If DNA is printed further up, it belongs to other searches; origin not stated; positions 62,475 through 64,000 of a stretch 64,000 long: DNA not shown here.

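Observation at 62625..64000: ORF missing from the track: HTH + two tandem cytosine-5 DNA methyltransferase domains, cut by the window edge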

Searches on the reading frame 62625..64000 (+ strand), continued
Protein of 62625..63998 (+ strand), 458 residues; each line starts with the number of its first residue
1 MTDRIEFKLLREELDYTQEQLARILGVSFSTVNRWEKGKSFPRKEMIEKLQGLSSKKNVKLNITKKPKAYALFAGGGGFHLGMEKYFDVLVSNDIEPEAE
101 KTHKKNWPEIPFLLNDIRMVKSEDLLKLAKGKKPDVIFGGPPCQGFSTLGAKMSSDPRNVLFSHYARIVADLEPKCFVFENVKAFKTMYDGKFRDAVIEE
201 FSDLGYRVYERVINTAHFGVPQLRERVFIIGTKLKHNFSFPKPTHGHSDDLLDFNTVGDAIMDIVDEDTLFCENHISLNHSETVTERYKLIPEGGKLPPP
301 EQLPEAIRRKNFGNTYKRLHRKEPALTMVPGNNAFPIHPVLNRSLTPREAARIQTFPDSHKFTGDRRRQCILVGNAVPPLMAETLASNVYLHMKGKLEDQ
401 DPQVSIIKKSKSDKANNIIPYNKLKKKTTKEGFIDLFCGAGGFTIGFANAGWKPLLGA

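Call 96: search_solved_structures(query=L146:8639-10114:+, max_evalue=0.001, show_alignments=1)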
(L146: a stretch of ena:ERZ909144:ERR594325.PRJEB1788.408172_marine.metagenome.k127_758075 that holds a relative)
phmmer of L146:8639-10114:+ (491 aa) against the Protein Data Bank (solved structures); distinct sequences matched with E-value up to 0.001: 1.
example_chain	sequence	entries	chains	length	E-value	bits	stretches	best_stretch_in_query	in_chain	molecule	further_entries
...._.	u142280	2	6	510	4.3e-94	319.1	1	3-490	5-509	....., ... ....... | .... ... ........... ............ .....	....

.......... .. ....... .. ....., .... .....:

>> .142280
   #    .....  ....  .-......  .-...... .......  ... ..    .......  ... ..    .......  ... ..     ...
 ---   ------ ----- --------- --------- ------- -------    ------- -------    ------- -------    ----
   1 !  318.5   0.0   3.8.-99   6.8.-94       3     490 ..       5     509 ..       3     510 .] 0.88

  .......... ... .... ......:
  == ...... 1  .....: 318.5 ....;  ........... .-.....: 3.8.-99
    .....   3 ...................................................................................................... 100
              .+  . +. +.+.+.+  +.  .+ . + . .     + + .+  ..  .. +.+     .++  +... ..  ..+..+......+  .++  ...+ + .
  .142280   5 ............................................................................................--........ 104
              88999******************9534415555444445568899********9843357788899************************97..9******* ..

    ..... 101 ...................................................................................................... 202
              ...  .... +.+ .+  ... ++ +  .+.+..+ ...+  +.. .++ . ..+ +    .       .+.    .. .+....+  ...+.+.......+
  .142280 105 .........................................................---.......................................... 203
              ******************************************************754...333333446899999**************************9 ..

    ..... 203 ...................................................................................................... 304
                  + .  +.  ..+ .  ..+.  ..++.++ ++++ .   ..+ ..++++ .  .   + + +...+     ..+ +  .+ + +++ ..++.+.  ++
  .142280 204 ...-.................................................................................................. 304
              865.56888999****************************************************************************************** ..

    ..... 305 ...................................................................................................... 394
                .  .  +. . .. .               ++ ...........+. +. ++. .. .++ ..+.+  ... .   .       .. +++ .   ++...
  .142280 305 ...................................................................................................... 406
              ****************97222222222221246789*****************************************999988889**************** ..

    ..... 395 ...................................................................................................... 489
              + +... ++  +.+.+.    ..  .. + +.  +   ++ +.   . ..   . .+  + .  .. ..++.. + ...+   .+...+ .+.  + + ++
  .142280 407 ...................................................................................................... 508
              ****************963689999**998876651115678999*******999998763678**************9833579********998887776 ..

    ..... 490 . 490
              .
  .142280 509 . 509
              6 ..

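Call 98: list_cluster_members(proteins=[L146:8639-10111:+, L119:6666-7031:+, L146:4801-6054:+, L146:952-4578:+, L146:213-809:+, L119:5834-6661:+])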
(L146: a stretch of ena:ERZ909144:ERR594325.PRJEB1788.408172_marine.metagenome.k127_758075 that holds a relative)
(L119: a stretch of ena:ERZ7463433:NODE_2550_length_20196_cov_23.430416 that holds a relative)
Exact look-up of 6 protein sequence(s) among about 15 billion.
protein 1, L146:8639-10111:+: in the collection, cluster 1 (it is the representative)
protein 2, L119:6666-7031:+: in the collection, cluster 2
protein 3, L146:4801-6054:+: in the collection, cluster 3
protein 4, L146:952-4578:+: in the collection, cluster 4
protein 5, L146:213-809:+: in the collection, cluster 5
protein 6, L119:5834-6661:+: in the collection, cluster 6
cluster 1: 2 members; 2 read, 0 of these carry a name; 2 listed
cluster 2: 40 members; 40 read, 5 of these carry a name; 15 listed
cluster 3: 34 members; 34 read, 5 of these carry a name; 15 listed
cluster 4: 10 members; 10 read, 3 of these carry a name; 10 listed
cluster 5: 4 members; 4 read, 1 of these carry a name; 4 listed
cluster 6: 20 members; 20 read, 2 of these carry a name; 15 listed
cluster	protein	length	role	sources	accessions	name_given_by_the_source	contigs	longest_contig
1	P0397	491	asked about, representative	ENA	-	-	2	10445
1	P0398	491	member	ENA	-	-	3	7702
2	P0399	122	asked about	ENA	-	-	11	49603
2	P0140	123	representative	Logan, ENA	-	-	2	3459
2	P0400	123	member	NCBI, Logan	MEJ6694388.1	MAG: hypothetical protein QNK51_00990 [Chitinophagales bacterium]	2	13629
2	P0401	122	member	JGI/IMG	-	hypothetical protein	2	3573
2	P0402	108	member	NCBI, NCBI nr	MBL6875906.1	MAG: hypothetical protein ISR01_03850 [Chitinophagales bacterium] | hypothetical protein [Chitinophagales bacterium]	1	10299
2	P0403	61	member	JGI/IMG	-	hypothetical protein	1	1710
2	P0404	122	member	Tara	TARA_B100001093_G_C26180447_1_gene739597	strand:- start:140 stop:508 length:369 start_codon:yes stop_codon:yes gene_type:complete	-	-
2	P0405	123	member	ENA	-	-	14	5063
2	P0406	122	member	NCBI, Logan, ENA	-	-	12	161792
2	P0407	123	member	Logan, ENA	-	-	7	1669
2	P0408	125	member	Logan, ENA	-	-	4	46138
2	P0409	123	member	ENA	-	-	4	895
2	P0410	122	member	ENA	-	-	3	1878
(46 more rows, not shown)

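Call 100: find_encoding_contigs(protein=P0385, flank=10000, max_places=8)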
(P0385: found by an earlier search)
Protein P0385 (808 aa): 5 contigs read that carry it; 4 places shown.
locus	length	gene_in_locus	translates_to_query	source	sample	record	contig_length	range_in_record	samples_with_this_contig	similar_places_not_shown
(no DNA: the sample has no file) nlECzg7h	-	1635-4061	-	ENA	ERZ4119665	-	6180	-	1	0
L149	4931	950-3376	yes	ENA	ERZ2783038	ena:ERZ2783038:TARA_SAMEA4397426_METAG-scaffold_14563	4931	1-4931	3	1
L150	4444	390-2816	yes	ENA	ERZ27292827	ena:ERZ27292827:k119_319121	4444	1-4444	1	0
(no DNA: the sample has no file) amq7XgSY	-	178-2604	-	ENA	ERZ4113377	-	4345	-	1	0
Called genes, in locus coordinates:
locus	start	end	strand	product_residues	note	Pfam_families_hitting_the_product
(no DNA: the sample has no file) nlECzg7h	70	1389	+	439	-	-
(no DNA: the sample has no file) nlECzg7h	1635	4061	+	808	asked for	PF01381:HTH_3, PF13560:HTH_31 (weak), PF00145:DNA_methylase, PF09445:Methyltransf_15 (faint), PF00145:DNA_methylase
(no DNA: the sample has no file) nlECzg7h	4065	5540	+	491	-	-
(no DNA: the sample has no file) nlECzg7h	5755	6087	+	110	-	PF13560:HTH_31, PF12844:HTH_19 (weak), PF01381:HTH_3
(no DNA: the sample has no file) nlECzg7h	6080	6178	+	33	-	?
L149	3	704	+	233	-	?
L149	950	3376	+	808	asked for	PF01381:HTH_3, PF13560:HTH_31 (weak), PF00145:DNA_methylase, PF09445:Methyltransf_15 (faint), PF00145:DNA_methylase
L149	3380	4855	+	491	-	-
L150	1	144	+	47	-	?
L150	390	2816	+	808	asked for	PF01381:HTH_3, PF13560:HTH_31 (weak), PF00145:DNA_methylase, PF09445:Methyltransf_15 (faint), PF00145:DNA_methylase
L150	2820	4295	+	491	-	-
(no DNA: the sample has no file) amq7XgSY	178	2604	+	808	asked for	PF01381:HTH_3, PF13560:HTH_31 (weak), PF00145:DNA_methylase, PF09445:Methyltransf_15 (faint), PF00145:DNA_methylase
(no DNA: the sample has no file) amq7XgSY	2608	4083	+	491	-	-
